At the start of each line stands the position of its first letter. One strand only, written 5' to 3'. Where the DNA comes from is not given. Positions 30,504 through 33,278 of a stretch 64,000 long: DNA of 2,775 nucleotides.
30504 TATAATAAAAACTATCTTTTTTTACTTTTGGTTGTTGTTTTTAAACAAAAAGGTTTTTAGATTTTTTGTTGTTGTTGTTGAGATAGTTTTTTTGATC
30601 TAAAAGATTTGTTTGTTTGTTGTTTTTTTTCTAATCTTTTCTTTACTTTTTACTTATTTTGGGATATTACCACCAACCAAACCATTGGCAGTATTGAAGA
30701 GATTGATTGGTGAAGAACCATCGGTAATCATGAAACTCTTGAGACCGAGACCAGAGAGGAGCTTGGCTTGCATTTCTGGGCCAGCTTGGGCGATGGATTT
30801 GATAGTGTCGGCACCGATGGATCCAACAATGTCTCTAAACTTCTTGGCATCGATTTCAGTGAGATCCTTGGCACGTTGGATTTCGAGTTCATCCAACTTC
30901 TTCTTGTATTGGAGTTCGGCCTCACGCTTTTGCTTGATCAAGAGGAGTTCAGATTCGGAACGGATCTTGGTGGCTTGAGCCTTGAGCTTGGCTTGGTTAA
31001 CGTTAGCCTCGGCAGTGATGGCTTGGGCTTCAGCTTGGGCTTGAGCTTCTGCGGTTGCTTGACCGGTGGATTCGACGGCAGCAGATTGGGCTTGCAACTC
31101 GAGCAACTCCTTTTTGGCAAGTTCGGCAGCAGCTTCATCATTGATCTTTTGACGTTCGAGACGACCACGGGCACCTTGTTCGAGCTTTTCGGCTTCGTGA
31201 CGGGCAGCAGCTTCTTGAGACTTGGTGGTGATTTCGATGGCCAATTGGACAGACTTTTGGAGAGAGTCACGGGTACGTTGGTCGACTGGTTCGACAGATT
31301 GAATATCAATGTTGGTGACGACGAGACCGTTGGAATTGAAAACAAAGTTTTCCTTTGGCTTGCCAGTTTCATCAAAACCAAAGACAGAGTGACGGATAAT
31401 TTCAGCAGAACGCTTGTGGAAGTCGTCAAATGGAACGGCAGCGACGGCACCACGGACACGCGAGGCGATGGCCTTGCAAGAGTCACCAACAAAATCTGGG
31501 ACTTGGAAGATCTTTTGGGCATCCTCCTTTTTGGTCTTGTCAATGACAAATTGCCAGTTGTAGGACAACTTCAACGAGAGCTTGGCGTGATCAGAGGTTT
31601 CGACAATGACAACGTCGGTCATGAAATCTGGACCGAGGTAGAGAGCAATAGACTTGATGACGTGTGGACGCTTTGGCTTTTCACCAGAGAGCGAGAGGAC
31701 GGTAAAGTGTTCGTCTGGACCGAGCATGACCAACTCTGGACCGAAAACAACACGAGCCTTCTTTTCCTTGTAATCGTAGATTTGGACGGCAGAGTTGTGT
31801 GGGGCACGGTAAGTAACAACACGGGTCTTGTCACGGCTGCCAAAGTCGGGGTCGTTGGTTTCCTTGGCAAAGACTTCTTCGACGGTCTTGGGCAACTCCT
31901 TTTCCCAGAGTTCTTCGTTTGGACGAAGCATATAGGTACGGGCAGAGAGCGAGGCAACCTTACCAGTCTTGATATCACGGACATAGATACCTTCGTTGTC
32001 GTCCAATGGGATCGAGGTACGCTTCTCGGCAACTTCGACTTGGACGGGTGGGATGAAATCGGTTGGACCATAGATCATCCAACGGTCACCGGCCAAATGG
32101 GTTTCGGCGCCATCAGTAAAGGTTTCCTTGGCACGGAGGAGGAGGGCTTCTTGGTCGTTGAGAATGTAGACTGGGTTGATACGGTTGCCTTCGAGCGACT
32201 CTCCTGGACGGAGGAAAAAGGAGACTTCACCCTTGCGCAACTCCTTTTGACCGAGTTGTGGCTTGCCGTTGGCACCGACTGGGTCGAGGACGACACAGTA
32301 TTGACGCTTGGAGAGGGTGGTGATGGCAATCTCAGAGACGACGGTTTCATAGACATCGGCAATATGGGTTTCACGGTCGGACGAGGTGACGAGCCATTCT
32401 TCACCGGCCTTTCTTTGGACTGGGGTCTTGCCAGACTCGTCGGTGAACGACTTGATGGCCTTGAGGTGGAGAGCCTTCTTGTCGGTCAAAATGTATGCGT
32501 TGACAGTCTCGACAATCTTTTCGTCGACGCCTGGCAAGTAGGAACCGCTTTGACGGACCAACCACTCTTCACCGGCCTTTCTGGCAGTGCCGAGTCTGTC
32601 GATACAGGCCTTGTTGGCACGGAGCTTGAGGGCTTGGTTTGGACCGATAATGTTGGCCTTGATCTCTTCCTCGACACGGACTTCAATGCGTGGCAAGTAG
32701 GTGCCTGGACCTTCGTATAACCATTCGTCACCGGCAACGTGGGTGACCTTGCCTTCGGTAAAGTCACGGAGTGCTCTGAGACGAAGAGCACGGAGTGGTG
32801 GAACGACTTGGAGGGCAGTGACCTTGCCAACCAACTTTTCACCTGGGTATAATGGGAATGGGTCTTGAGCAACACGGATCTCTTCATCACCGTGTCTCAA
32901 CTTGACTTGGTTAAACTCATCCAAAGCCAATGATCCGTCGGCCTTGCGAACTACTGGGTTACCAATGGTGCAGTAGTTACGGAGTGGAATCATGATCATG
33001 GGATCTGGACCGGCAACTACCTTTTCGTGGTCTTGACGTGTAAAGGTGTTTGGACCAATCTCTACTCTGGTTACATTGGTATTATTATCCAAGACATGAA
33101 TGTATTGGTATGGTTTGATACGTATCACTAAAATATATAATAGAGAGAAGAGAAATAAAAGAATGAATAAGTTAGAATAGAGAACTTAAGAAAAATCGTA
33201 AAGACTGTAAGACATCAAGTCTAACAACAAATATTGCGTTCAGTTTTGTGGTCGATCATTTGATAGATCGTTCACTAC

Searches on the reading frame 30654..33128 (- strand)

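Call 45: search_protein_families(library=pfam, proteins=[window:30654-33128:-], max_evalue=0.00001)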
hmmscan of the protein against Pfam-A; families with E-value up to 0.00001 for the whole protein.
window:30654-33128:- (824 aa): 5 families
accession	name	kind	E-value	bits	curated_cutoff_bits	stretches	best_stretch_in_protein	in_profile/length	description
PF01505.23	Vault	-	8.5e-69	227.8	27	4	107-147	1-42/42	Major Vault Protein repeat domain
PF11978.13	MVP_shoulder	-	4.4e-52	175.5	25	1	499-616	1-118/118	Shoulder domain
PF17795.6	Vault_3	-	3.4e-35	120.4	28.8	1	437-498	1-62/62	Major Vault Protein Repeat domain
PF17794.6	Vault_2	-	3.7e-34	117.4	23.6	2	44-103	1-60/60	Major Vault Protein repeat domain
PF17796.6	Vault_4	-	3.6e-19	69.2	22.9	1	373-427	2-57/63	Major Vault Protein repeat domain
